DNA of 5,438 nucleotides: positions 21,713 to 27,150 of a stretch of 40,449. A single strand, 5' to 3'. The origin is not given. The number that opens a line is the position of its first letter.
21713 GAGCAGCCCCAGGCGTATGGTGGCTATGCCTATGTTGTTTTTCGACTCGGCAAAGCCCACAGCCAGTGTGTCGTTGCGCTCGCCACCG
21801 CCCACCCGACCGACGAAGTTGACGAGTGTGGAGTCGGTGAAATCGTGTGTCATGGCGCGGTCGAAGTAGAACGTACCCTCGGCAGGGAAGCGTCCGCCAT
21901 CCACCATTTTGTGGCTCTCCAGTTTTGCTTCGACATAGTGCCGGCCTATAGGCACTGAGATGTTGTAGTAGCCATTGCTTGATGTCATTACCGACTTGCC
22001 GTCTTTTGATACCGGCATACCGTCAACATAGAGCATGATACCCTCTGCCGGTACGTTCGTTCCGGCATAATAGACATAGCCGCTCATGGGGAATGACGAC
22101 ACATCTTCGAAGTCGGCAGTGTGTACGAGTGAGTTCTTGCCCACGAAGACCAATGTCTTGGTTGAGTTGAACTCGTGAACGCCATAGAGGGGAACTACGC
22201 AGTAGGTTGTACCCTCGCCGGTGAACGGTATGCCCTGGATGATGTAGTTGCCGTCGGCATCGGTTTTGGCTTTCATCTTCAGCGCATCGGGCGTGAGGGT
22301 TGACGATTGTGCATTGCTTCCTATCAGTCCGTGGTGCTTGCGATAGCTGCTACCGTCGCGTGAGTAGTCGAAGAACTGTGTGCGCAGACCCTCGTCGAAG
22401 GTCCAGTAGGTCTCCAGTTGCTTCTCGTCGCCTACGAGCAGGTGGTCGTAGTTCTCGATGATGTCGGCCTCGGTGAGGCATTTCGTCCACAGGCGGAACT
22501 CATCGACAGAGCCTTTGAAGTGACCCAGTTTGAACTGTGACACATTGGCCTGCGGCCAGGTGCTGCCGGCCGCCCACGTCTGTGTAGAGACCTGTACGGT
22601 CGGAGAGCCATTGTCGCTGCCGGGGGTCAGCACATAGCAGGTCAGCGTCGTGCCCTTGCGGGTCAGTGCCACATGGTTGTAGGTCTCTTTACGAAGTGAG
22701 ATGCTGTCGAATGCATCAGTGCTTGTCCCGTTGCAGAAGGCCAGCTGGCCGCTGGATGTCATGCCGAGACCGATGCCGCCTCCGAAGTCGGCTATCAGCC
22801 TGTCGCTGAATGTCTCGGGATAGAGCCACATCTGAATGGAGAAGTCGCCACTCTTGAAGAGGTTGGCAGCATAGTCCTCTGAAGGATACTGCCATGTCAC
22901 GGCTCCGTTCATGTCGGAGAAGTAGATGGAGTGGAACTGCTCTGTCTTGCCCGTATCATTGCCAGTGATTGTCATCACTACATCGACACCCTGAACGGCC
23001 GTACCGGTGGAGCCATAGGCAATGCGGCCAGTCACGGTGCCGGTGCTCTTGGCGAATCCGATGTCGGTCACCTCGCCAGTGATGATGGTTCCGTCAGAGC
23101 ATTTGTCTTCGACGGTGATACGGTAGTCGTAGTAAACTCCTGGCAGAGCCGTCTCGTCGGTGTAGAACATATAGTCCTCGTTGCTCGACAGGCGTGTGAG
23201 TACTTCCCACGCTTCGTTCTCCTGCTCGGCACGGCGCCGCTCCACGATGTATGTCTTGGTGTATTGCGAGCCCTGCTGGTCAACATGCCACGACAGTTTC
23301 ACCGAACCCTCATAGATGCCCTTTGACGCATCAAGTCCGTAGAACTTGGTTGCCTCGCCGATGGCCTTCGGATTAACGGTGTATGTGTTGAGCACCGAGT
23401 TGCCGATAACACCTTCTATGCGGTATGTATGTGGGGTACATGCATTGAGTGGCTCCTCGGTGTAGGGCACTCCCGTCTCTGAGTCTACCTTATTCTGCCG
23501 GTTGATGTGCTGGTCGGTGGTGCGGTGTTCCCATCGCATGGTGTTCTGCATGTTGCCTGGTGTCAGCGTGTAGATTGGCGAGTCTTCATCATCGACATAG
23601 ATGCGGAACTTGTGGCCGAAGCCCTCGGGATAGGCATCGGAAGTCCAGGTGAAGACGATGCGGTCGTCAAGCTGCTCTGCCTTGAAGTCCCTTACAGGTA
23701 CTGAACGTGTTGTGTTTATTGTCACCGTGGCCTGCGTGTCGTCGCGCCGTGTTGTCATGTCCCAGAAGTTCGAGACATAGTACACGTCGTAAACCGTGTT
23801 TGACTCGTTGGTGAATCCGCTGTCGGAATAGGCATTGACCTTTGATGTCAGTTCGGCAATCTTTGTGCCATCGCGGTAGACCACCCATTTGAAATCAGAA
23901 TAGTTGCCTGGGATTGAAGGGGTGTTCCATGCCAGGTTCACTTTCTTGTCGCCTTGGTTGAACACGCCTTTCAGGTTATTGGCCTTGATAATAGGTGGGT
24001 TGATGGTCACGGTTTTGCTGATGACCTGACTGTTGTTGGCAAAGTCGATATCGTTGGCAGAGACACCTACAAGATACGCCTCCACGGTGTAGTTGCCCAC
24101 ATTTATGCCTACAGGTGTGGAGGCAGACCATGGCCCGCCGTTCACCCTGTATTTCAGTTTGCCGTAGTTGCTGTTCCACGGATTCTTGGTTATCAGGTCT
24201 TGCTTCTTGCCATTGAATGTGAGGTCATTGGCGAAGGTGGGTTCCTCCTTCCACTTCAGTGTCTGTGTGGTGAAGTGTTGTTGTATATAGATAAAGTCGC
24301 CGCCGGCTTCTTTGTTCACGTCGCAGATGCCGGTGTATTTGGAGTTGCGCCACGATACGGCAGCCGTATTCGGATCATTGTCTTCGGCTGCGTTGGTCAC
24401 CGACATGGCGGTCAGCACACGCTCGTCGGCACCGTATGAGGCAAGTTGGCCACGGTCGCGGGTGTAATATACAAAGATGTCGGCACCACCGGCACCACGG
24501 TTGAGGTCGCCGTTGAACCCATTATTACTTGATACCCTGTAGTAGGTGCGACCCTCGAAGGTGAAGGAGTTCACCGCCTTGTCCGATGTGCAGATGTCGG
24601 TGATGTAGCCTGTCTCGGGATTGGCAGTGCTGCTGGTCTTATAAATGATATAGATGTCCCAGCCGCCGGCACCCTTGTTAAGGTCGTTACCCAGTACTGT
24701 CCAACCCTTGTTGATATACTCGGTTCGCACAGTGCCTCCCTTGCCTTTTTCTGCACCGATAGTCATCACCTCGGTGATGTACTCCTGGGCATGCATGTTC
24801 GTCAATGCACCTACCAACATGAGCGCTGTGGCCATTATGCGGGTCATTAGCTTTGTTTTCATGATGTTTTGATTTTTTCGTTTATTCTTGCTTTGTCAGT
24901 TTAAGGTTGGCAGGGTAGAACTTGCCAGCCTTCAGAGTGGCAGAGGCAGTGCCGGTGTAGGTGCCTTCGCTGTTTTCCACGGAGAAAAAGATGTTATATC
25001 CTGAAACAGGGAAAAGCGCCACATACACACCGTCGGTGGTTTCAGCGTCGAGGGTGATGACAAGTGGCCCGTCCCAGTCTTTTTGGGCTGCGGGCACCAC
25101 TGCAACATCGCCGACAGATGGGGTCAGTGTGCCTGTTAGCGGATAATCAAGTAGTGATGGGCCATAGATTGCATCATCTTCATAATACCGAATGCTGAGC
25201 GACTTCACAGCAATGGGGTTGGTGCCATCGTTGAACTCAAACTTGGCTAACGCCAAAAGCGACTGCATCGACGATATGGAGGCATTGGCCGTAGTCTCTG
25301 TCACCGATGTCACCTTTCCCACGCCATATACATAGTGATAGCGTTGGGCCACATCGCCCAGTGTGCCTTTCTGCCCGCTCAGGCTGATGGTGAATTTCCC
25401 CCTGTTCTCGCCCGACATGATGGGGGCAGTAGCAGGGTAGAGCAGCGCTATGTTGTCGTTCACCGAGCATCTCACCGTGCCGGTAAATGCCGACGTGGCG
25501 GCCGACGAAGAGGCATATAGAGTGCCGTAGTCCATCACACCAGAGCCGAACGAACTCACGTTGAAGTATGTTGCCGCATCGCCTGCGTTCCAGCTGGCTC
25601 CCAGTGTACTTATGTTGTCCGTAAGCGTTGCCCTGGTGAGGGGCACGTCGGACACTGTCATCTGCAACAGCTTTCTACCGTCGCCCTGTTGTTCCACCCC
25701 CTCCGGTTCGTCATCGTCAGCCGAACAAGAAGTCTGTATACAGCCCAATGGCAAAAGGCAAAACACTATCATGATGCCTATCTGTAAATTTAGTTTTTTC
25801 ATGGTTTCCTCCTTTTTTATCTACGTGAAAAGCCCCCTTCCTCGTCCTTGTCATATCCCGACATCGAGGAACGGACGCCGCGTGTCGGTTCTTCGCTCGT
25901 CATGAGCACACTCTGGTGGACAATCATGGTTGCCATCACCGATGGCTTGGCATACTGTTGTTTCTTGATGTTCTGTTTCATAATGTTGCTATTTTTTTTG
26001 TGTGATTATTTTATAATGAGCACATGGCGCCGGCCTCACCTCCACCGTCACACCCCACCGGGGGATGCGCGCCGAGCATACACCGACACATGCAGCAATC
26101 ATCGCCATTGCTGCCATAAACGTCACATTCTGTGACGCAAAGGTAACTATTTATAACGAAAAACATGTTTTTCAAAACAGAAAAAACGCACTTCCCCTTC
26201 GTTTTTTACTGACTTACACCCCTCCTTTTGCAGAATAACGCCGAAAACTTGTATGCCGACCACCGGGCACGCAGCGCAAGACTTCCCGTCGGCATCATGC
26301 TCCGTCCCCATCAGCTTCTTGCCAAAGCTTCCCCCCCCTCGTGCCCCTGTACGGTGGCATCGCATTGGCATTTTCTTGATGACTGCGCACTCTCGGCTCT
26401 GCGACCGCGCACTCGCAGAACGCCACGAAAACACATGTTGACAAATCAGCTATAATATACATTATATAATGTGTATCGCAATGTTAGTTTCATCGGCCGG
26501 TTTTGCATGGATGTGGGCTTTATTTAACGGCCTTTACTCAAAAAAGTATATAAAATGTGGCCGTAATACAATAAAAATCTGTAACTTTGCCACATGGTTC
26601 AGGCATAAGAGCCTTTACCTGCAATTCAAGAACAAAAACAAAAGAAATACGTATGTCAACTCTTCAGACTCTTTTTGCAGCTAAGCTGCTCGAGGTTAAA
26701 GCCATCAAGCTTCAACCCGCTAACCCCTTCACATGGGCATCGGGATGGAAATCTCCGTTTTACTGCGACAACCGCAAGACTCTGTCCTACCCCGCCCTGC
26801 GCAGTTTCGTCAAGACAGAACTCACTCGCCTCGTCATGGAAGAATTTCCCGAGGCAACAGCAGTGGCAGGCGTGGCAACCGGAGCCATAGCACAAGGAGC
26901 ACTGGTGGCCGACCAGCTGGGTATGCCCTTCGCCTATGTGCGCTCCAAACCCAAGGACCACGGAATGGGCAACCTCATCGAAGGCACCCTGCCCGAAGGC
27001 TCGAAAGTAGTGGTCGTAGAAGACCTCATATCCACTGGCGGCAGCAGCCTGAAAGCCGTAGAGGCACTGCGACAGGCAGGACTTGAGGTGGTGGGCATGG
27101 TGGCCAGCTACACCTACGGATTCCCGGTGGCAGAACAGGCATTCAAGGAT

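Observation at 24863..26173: Tight unit of promoter plus palindrome, 54-aa sORF, acidic-tailed surface lipoprotein and giant cargo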

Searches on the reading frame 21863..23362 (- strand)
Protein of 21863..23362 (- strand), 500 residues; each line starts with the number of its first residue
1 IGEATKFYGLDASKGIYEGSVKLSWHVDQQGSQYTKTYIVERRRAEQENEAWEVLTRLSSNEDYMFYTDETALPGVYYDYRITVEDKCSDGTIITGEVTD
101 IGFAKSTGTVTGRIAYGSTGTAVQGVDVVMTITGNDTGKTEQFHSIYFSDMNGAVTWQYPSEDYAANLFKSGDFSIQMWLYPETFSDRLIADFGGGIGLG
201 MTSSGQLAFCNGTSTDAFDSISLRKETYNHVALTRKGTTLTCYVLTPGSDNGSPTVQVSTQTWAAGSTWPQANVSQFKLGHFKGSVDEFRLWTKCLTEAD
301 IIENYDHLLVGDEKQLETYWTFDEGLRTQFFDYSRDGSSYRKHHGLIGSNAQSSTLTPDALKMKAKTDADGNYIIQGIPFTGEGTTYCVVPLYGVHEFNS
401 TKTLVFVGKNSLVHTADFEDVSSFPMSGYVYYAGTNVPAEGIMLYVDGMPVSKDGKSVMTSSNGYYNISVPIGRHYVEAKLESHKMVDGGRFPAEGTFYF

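Call 49: search_protein_families(library=pfam, proteins=[window:21863-23362:-], max_evalue=1)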
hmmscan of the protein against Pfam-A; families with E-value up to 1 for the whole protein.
window:21863-23362:- (500 aa): 5 families
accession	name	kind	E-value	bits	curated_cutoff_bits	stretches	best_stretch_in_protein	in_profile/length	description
PF13385.13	Laminin_G_3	-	8.6e-18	65.4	27.6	1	167-301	12-150/151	Concanavalin A-like lectin/glucanases superfamily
PF13620.12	CarboxypepD_reg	-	5.1e-07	30.4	32.3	1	427-482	3-57/82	Carboxypeptidase regulatory-like domain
PF18066.6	Phage_ABA_S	-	0.0091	17.1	27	1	25-87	10-71/89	Phage ABA sandwich domain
PF13715.12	CarbopepD_reg_2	-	0.016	15.6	32.2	0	427-478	2-49/88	CarboxypepD_reg-like domain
PF25788.1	Ig_Rha78A_N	-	0.13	13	27.4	1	10-87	9-86/105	Rha78A-like, N-terminal immunoglobulin domain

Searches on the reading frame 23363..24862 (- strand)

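Call 49: search_protein_families(library=pfam, proteins=[window:23363-24862:-], max_evalue=1)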
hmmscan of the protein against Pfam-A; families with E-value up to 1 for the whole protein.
window:23363-24862:- (500 aa): 2 families
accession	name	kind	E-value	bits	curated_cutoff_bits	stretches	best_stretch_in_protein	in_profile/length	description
PF18370.7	RGI_lyase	-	0.092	13.5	27.8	1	320-363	29-71/86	Rhamnogalacturonan I lyases beta-sheet domain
PF11335.13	DUF3137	-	0.11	12.8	26.1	1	413-450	47-84/139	Protein of unknown function (DUF3137)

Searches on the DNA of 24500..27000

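Call 24: search_rna_families(source=window, start=24500, end=27000, threshold=evalue, max_evalue=1)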
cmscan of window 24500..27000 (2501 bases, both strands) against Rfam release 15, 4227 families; matches with E-value up to 1: 0.
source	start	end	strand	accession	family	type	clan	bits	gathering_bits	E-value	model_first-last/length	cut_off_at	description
